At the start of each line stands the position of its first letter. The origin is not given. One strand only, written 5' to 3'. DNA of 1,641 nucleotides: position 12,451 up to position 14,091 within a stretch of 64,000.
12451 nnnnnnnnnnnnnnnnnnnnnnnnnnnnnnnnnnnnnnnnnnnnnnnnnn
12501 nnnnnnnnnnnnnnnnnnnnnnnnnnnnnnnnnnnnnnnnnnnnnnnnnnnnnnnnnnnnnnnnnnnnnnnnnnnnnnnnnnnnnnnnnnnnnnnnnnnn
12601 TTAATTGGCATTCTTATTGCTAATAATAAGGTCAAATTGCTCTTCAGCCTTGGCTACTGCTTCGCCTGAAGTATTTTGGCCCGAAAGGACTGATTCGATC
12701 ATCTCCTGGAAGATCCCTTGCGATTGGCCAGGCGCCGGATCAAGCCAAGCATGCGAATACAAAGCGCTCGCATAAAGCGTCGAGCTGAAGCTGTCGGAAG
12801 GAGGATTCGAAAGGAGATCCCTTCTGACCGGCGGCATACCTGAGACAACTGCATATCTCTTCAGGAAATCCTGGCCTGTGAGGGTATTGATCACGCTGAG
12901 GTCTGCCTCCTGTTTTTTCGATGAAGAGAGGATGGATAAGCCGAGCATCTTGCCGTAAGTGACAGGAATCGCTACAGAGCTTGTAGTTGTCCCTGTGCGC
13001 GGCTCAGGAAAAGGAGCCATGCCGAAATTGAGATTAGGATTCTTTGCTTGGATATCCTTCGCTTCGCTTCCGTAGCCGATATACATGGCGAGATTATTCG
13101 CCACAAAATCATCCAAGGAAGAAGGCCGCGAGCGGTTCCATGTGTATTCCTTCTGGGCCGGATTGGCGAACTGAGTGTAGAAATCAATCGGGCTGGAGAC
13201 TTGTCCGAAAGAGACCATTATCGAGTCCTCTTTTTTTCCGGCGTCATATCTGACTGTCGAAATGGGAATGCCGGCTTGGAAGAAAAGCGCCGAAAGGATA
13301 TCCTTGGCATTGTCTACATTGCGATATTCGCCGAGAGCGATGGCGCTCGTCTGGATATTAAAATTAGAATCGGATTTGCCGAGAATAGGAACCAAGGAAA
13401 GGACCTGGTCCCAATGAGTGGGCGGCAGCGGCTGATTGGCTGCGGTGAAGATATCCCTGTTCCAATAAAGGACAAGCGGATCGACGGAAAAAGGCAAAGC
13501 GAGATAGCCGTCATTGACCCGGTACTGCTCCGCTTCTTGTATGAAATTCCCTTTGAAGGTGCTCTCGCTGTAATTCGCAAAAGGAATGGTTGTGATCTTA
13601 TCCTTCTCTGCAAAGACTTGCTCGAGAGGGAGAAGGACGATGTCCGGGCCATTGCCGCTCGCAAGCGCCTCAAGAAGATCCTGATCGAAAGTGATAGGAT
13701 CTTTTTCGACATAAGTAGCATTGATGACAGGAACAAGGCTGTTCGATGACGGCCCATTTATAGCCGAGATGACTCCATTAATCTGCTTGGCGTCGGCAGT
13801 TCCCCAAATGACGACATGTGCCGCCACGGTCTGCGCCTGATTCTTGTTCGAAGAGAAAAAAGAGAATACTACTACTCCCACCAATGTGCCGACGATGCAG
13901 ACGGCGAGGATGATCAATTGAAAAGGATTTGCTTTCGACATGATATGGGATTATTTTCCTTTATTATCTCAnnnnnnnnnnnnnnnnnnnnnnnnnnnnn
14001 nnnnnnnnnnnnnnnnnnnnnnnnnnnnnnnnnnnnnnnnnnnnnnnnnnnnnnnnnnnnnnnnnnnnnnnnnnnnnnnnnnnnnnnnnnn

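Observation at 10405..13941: Array of six tandem paralogous small two-TM proteins with a shared AGGD..KIKEAK core, co-oriented with a membrane-anchored solute-binding protein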

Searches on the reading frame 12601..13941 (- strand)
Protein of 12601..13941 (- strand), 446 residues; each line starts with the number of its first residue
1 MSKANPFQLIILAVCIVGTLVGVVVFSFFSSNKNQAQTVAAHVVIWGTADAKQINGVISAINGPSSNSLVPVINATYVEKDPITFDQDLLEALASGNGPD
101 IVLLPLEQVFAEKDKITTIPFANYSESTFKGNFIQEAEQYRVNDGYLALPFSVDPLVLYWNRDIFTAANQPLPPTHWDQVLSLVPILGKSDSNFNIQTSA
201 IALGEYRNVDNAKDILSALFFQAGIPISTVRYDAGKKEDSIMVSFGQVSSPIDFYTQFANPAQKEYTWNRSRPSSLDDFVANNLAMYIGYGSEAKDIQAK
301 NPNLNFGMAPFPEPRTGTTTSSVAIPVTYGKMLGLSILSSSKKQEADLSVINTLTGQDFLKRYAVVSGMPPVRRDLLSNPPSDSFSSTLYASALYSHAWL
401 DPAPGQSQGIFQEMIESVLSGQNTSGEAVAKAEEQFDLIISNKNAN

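Call 3: search_protein_families(library=pfam, proteins=[window:12601-13941:-], max_evalue=1)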
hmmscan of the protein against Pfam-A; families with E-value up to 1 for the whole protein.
window:12601-13941:- (446 aa): 3 families
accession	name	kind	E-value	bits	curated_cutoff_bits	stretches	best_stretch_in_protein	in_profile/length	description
PF01547.30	SBP_bac_1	-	2.5e-13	51.2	26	1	89-356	40-302/307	Bacterial extracellular solute-binding protein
PF13416.11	SBP_bac_8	-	5.3e-13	49.8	27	1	87-378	26-267/279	Bacterial extracellular solute-binding protein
PF11580.13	DUF3239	-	0.093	13.5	25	1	30-63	76-111/125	Protein of unknown function (DUF3239)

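Call 4: search_protein_families(library=ncbifam, proteins=[window:12601-13941:-], max_evalue=1)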
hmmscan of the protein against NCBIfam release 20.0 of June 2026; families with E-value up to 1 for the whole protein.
window:12601-13941:- (446 aa): 2 families
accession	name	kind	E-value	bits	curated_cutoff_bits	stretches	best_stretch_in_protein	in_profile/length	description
NF007011.0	PRK09474.1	equivalog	0.00068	18.6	291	1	25-187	15-165/396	maltose/maltodextrin ABC transporter substrate-binding protein MalE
TIGR03850.1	bind_CPR_0540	equivalog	0.039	12.5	299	1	137-184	143-188/437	carbohydrate ABC transporter substrate-binding protein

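Call 11: find_homologous_proteins(query=window:12601-13941:-)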
Query window:12601-13941:- (446 aa): 1981 proteins with E <= 0.001 among 8000 candidates; the best 120 are listed.
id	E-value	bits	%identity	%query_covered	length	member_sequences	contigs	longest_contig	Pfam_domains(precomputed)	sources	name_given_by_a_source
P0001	2.3e-292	987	100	100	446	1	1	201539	PF13416.12,PF01547.31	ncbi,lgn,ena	-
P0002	4.0e-146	505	52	99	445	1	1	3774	PF13416.12,PF01547.31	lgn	-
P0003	1.5e-135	471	51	98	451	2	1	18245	PF01547.31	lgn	-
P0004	5.9e-135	469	50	100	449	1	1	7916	PF13416.12,PF01547.31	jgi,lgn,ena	-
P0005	1.0e-134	468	49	99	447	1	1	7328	PF13416.12,PF01547.31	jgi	-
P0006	6.3e-132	459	47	100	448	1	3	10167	PF13416.12,PF01547.31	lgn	-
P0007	7.6e-131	455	49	99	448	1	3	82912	PF13416.12,PF01547.31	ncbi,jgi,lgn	-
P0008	1.1e-129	451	50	100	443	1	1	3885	PF13416.12,PF01547.31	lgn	-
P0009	1.8e-128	447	50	96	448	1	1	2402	PF13416.12,PF01547.31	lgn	-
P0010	2.0e-128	447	48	100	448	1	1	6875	PF13416.12,PF01547.31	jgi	-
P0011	5.1e-128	446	48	100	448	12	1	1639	PF13416.12,PF01547.31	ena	-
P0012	4.7e-127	443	48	98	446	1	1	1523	PF13416.12,PF01547.31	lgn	-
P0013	1.4e-126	441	48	100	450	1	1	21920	PF13416.12,PF01547.31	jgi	jgi:ABC-type glycerol-3-phosphate transport system substrate-binding protein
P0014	2.5e-126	440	48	100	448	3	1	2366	PF13416.12,PF01547.31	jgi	jgi:ABC-type glycerol-3-phosphate transport system substrate-binding protein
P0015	6.3e-126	439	48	100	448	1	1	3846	PF13416.12,PF01547.31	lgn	-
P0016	7.5e-126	439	48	100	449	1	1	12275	PF13416.12,PF01547.31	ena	-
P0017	2.8e-125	437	47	100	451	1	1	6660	PF13416.12,PF01547.31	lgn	-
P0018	1.0e-124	435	48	100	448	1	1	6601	PF13416.12,PF01547.31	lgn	-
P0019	1.3e-124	435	47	100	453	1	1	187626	PF13416.12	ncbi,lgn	-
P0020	2.2e-123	431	46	100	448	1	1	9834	PF13416.12,PF01547.31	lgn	-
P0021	2.6e-123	430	46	100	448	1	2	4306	PF13416.12,PF01547.31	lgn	-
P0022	3.3e-123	430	46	100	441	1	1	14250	PF13416.12,PF01547.31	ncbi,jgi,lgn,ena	jgi:ABC-type glycerol-3-phosphate transport system substrate-binding protein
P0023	5.0e-123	429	47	100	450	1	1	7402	PF13416.12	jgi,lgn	jgi:ABC-type glycerol-3-phosphate transport system substrate-binding protein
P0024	2.8e-122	427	48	100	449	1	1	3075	PF13416.12,PF01547.31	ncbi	-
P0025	3.1e-122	427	48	100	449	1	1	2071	PF13416.12,PF01547.31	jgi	jgi:ABC-type glycerol-3-phosphate transport system substrate-binding protein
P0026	1.2e-121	425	46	100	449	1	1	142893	PF13416.12,PF01547.31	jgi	jgi:multiple sugar transport system substrate-binding protein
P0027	2.2e-120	421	47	100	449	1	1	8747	PF13416.12,PF01547.31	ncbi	-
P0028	7.2e-118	412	45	100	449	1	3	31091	PF13416.12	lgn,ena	-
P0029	1.7e-117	411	46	100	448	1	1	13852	PF13416.12,PF01547.31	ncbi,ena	-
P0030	1.1e-105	372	43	95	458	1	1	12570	PF13416.12,PF01547.31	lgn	-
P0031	2.6e-105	371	42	98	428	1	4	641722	PF13416.12,PF01547.31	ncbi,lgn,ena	-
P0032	1.3e-104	369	44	100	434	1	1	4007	PF13416.12,PF01547.31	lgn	-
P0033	1.5e-104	368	43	98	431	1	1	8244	PF13416.12,PF01547.31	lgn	-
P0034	2.7e-104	368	45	96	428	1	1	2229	PF13416.12,PF01547.31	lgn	-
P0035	3.8e-104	367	42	98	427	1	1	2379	PF13416.12,PF01547.31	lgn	-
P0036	5.8e-104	367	42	97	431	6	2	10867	PF13416.12,PF01547.31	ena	-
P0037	6.1e-104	366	41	98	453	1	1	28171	PF13416.12,PF01547.31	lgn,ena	-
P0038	1.4e-103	365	41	97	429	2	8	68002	PF13416.12,PF01547.31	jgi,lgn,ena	-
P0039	1.5e-103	365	45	100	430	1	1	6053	PF13416.12,PF01547.31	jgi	jgi:ABC-type glycerol-3-phosphate transport system substrate-binding protein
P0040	5.3e-103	363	42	99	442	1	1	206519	PF13416.12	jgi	jgi:maltose-binding protein MalE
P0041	5.6e-103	363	42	100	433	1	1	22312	PF13416.12,PF01547.31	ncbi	-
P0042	5.6e-103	363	43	100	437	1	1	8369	PF13416.12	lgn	-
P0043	2.2e-102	361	43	96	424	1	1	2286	PF13416.12,PF01547.31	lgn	-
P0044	6.5e-102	360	43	97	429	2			PF13416.12,PF01547.31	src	-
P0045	7.2e-102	360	43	95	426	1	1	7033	PF13416.12,PF01547.31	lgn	-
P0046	8.0e-102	360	42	98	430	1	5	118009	PF13416.12,PF01547.31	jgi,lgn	-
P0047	8.3e-102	359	44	97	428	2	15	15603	PF13416.12,PF01547.31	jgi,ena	-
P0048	1.1e-101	359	41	98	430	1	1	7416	PF13416.12,PF01547.31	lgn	-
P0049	1.2e-101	359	42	96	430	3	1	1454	PF13416.12,PF01547.31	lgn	-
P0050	1.2e-101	359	42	98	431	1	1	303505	PF13416.12,PF01547.31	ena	-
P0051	2.3e-101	358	40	99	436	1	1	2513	PF13416.12,PF01547.31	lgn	-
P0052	3.1e-101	358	42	98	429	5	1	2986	PF13416.12,PF01547.31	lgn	-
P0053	4.5e-101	357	42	99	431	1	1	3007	PF13416.12,PF01547.31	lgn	-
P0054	4.5e-101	357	43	97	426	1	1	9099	PF13416.12,PF01547.31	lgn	-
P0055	8.8e-101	356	43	99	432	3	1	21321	PF13416.12,PF01547.31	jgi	jgi:multiple sugar transport system substrate-binding protein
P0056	1.1e-100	356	42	100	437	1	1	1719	PF13416.12,PF01547.31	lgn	-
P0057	1.8e-100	355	41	98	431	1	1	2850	PF13416.12,PF01547.31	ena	-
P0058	1.8e-100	355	41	99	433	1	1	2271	PF13416.12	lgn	-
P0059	1.8e-100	355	42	97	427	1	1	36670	PF13416.12,PF01547.31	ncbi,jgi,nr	ncbi:MAG: hypothetical protein AB198_00715 [Parcubacteria bacterium C7867-003]|nr:MAG: hypothetical 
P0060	2.2e-100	355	42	98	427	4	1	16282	PF13416.12,PF01547.31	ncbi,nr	ncbi:extracellular solute-binding protein [Patescibacteria group bacterium]|nr:extracellular solute-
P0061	4.7e-100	354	44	96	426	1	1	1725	PF13416.12,PF01547.31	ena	-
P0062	5.9e-100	353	42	98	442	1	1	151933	PF13416.12,PF01547.31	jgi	jgi:ABC-type glycerol-3-phosphate transport system substrate-binding protein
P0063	6.2e-100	353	41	99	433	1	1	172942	PF13416.12,PF01547.31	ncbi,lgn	-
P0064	7.5e-100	353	43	87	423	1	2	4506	PF13416.12,PF01547.31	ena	-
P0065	7.9e-100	353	41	99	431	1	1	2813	PF13416.12,PF01547.31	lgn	-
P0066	9.3e-100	353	42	97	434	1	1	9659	PF13416.12,PF01547.31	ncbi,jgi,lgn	ncbi:MAG: extracellular solute-binding protein [Candidatus Paceibacterota bacterium]|jgi:ABC-type gl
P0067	1.1e-99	353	41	96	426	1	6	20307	PF13416.12,PF01547.31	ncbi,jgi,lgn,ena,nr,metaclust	ncbi:MAG: Extracellular solute-binding protein family 1 [Parcubacteria group bacterium GW2011_GWA2_4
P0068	1.4e-99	352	42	98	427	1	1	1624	PF13416.12,PF01547.31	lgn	-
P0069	2.5e-99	351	42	97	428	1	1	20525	PF13416.12,PF01547.31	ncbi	-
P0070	2.9e-99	351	40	98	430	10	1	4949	PF13416.12,PF01547.31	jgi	-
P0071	3.2e-99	351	42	98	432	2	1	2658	PF13416.12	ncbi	-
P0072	3.3e-99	351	42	96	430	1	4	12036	PF13416.12,PF01547.31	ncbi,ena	-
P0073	4.0e-99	351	41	98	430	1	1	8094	PF13416.12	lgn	-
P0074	5.2e-99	350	42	96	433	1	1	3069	PF13416.12,PF01547.31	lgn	-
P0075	6.1e-99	350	41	99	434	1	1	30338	PF13416.12,PF01547.31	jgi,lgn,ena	-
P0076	6.3e-99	350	40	98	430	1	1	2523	PF13416.12,PF01547.31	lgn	-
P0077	1.1e-98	349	42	97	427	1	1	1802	PF13416.12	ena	-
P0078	1.2e-98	349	42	97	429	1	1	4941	PF01547.31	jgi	jgi:ABC-type glycerol-3-phosphate transport system substrate-binding protein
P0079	1.4e-98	349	41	97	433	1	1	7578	PF13416.12,PF01547.31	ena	-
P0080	1.4e-98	349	43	97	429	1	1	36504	PF13416.12,PF01547.31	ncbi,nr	ncbi:MAG: ABC transporter substrate-binding protein [Candidatus Pacebacteria bacterium]|nr:ABC trans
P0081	1.4e-98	349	41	97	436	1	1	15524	PF13416.12,PF01547.31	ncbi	-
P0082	1.6e-98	349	42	96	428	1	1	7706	PF13416.12,PF01547.31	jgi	jgi:ABC-type glycerol-3-phosphate transport system substrate-binding protein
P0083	1.7e-98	349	41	99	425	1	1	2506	PF13416.12,PF01547.31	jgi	jgi:ABC-type glycerol-3-phosphate transport system substrate-binding protein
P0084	2.6e-98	348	43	90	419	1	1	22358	PF13416.12,PF01547.31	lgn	-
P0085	3.0e-98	348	41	98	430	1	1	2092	PF13416.12,PF01547.31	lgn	-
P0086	3.1e-98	348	42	96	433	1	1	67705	PF13416.12,PF01547.31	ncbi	-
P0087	3.1e-98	348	43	96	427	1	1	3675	PF13416.12,PF01547.31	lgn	-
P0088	3.2e-98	348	40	97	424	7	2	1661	PF13416.12,PF01547.31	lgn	-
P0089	3.5e-98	348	41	98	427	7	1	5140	PF13416.12,PF01547.31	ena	-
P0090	4.2e-98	347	41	96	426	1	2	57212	PF13416.12,PF01547.31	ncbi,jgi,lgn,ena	-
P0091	4.3e-98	347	42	97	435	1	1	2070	PF13416.12,PF01547.31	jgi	-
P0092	5.0e-98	347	43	98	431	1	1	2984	PF13416.12,PF01547.31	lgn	-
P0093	6.0e-98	347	42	98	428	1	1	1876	PF13416.12,PF01547.31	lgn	-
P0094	6.0e-98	347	40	99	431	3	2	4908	PF13416.12,PF01547.31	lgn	-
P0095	6.3e-98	347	41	98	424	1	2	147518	PF13416.12,PF01547.31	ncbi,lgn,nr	ncbi:MAG: extracellular solute-binding protein [Candidatus Pacebacteria bacterium]|nr:extracellular 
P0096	8.1e-98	346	41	99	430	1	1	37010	PF13416.12,PF01547.31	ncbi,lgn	-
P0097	8.3e-98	346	42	99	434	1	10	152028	PF13416.12,PF01547.31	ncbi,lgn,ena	-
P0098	8.7e-98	346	41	98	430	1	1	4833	PF13416.12,PF01547.31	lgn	-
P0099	8.8e-98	346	41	98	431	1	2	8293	PF13416.12,PF01547.31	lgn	-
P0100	1.1e-97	346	40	97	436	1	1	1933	PF13416.12,PF01547.31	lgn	-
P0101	1.3e-97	346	41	99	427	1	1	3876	PF13416.12,PF01547.31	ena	-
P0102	1.3e-97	346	42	96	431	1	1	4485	PF13416.12,PF01547.31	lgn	-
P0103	1.7e-97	345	41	98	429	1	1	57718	PF13416.12,PF01547.31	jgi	jgi:ABC-type glycerol-3-phosphate transport system substrate-binding protein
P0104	2.1e-97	345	41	99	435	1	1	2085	PF13416.12,PF01547.31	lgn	-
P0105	2.8e-97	345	39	98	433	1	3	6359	PF13416.12,PF01547.31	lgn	-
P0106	2.8e-97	345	42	96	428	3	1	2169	PF13416.12,PF01547.31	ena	-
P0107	2.9e-97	344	40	99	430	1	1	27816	PF13416.12,PF01547.31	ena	-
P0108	3.9e-97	344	41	96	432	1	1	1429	PF13416.12,PF01547.31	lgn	-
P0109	4.4e-97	344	41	96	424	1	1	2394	PF13416.12,PF01547.31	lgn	-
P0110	5.0e-97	344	42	98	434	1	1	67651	PF13416.12,PF01547.31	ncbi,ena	-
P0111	6.0e-97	343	40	98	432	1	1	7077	PF13416.12,PF01547.31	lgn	-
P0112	6.4e-97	343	41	97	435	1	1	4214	PF13416.12,PF01547.31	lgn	-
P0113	7.3e-97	343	40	97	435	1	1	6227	PF13416.12,PF01547.31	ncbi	-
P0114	1.0e-96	343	41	97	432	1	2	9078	PF13416.12,PF01547.31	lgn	-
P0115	1.2e-96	343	41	96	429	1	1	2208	PF13416.12,PF01547.31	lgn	-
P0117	1.6e-96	342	41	99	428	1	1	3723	PF13416.12,PF01547.31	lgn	-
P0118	1.6e-96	342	42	96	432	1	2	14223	PF13416.12,PF01547.31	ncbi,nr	ncbi:MAG: extracellular solute-binding protein [Parcubacteria group bacterium]|nr:extracellular solu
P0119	2.2e-96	342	42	100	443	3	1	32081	PF13416.12,PF01547.31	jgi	jgi:ABC-type glycerol-3-phosphate transport system substrate-binding protein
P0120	2.2e-96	342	41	96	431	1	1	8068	PF13416.12,PF01547.31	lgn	-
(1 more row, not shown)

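Call 13: find_encoding_contigs(protein=P0001, flank=10000, max_places=3)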
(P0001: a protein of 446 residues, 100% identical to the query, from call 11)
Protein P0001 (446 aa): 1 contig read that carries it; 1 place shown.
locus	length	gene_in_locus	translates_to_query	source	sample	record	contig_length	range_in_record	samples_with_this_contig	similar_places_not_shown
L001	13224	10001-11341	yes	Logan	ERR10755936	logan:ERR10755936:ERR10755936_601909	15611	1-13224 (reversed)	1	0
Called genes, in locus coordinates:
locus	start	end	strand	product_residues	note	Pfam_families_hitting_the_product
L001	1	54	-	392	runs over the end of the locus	PF06277:EutA (faint), PF02491:SHS2_FTSA, PF11104:PilM_2, PF14450:FtsA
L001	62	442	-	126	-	PF02130:YbeY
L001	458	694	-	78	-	PF01165:Ribosomal_S21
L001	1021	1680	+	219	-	-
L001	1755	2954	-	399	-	PF03129:HGTP_anticodon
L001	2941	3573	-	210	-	PF10502:Peptidase_S26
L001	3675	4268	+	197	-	PF01195:Pept_tRNA_hydro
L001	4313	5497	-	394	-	PF21543:CvfB_2nd (faint), PF00575:S1, PF21710:Spt6_S1 (faint), PF23459:S1_RRP5 (faint), PF00575:S1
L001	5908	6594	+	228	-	PF13483:Lactamase_B_3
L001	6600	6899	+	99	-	-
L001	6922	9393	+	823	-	PF00521:DNA_topoisoIV, PF03989:DNA_gyraseA_C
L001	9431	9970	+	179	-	PF01135:PCMT (faint), PF01209:Ubie_methyltran, PF01728:FtsJ (weak), PF13847:Methyltransf_31, PF08241:Methyltransf_11, PF08242:Methyltransf_12 (weak), PF13649:Methyltransf_25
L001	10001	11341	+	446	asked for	PF01547:SBP_bac_1, PF13416:SBP_bac_8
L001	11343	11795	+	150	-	PF18895:T4SS_pilin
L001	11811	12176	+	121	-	PF18895:T4SS_pilin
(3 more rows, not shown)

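Call 14: find_encoding_contigs(protein=P0007, flank=10000, max_places=3)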
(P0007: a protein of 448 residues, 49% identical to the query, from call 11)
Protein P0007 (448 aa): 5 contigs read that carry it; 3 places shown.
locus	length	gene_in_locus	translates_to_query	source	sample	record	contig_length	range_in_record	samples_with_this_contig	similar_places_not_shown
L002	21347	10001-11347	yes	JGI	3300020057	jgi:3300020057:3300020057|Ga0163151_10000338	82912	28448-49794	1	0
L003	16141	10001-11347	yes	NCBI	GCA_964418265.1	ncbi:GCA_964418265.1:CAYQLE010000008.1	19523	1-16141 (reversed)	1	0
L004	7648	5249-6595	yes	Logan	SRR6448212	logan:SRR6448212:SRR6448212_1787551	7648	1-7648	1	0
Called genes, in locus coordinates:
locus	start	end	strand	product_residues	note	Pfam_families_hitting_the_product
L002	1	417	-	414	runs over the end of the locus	PF00091:Tubulin, PF12327:FtsZ_C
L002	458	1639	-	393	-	PF02491:SHS2_FTSA, PF14450:FtsA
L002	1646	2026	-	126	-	PF02130:YbeY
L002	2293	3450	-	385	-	PF03129:HGTP_anticodon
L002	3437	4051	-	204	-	PF10502:Peptidase_S26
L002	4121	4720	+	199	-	PF01195:Pept_tRNA_hydro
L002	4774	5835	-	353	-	PF00575:S1 (weak), PF23459:S1_RRP5 (faint), PF21710:Spt6_S1 (faint), PF00575:S1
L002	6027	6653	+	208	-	PF13483:Lactamase_B_3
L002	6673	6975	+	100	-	-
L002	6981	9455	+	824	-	PF00521:DNA_topoisoIV, PF03989:DNA_gyraseA_C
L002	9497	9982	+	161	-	PF01209:Ubie_methyltran, PF05175:MTS (faint), PF13847:Methyltransf_31, PF13649:Methyltransf_25, PF08241:Methyltransf_11 (weak)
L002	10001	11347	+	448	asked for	PF01547:SBP_bac_1 (faint), PF13416:SBP_bac_8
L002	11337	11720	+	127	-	PF04956:TrbC (weak), PF18895:T4SS_pilin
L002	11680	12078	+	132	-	PF04956:TrbC, PF18895:T4SS_pilin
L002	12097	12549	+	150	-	PF18895:T4SS_pilin (weak)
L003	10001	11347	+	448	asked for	PF01547:SBP_bac_1 (faint), PF13416:SBP_bac_8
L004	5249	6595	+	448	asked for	PF01547:SBP_bac_1 (faint), PF13416:SBP_bac_8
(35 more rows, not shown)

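Call 15: find_encoding_contigs(protein=P0031, flank=10000, max_places=2)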
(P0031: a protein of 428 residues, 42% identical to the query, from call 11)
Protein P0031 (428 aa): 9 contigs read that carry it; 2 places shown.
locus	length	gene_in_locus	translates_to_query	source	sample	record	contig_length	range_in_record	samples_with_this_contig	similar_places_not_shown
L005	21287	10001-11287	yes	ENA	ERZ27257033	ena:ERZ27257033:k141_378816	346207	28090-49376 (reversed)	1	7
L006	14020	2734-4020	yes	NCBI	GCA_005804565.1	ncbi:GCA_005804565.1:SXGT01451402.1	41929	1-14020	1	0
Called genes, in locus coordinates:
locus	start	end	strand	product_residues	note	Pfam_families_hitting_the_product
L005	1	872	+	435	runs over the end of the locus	PF02844:GARS_N, PF01071:GARS_A, PF02843:GARS_C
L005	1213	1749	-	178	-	PF07963:N_methyl, PF08334:T2SSG (faint), PF22434:PilW_C (faint)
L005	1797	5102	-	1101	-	PF02811:PHP, PF07733:DNA_pol3_alpha, PF17657:DNA_pol3_finger, PF14579:HHH_6, PF01336:tRNA_anti-codon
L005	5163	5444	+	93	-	-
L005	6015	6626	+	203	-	PF01351:RNase_HII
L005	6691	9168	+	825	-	PF00521:DNA_topoisoIV, PF03989:DNA_gyraseA_C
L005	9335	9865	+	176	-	PF01135:PCMT, PF01209:Ubie_methyltran, PF01728:FtsJ (weak), PF13847:Methyltransf_31, PF08241:Methyltransf_11, PF13649:Methyltransf_25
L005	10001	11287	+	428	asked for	PF01547:SBP_bac_1, PF13416:SBP_bac_8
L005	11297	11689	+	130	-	PF18895:T4SS_pilin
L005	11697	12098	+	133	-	PF18895:T4SS_pilin (weak)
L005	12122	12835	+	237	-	PF18895:T4SS_pilin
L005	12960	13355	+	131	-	PF18895:T4SS_pilin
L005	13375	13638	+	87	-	PF18895:T4SS_pilin (weak)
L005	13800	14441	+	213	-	-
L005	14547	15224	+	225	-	-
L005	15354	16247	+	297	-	PF13365:Trypsin_2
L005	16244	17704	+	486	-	PF01142:TruD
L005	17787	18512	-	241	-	-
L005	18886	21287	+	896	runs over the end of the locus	PF02861:Clp_N, PF23569:NBD_SMAX1, PF00004:AAA, PF17871:AAA_lid_9, PF00004:AAA, PF07724:AAA_2, PF07728:AAA_5, PF10431:ClpB_D2-small, +4 more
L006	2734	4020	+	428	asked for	PF01547:SBP_bac_1, PF13416:SBP_bac_8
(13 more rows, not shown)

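Call 16: find_encoding_contigs(protein=P0067, flank=10000, max_places=2)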
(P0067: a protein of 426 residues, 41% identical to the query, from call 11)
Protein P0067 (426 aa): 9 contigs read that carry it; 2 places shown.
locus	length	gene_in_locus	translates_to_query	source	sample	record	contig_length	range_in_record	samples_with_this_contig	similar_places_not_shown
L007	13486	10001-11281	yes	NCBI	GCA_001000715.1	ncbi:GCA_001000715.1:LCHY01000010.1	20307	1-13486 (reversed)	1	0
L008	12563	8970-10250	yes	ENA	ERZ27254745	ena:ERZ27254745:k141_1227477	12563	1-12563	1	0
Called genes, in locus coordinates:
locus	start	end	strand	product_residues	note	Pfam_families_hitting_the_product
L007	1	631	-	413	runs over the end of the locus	PF03129:HGTP_anticodon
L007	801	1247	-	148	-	PF00717:Peptidase_S24 (weak), PF10502:Peptidase_S26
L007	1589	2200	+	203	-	PF01195:Pept_tRNA_hydro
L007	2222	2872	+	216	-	PF03575:Peptidase_S51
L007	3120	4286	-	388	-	PF00575:S1, PF21543:CvfB_2nd (faint), PF23459:S1_RRP5 (faint), PF21710:Spt6_S1 (faint), PF00575:S1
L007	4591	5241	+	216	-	PF13483:Lactamase_B_3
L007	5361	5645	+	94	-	-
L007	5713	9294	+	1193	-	PF00521:DNA_topoisoIV, PF14890:Intein_splicing, PF00521:DNA_topoisoIV, PF03989:DNA_gyraseA_C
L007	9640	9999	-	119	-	-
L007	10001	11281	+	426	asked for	PF01547:SBP_bac_1, PF13416:SBP_bac_8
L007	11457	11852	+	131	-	PF18895:T4SS_pilin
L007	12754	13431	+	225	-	-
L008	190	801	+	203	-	PF01195:Pept_tRNA_hydro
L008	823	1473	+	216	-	PF03575:Peptidase_S51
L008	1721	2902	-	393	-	PF00575:S1, PF21543:CvfB_2nd (faint), PF23459:S1_RRP5 (faint), PF21710:Spt6_S1 (faint), PF00575:S1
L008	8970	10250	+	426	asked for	PF01547:SBP_bac_1, PF13416:SBP_bac_8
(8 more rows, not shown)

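Call 20: list_cluster_members(proteins=[P0001, P0121, P0007, P0031, P0019])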
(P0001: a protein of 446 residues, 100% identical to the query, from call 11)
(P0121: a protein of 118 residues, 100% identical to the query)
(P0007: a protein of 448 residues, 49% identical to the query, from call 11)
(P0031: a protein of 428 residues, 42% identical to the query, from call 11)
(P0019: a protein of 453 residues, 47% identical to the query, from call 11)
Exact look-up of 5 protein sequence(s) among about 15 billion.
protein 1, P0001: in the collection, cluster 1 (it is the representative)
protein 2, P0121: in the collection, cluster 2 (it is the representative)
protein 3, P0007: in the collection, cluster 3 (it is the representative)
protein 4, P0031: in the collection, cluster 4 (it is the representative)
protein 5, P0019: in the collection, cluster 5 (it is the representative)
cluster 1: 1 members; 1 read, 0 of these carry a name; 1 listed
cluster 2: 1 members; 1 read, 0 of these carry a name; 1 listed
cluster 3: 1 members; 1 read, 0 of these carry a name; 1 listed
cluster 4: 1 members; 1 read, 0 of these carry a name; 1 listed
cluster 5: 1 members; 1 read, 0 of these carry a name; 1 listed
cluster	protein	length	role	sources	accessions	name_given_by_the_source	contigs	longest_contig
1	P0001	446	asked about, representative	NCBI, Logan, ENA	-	-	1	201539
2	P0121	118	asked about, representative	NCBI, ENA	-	-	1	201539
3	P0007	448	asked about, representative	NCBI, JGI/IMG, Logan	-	-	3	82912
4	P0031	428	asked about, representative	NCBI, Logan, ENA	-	-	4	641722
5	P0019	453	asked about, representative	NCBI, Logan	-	-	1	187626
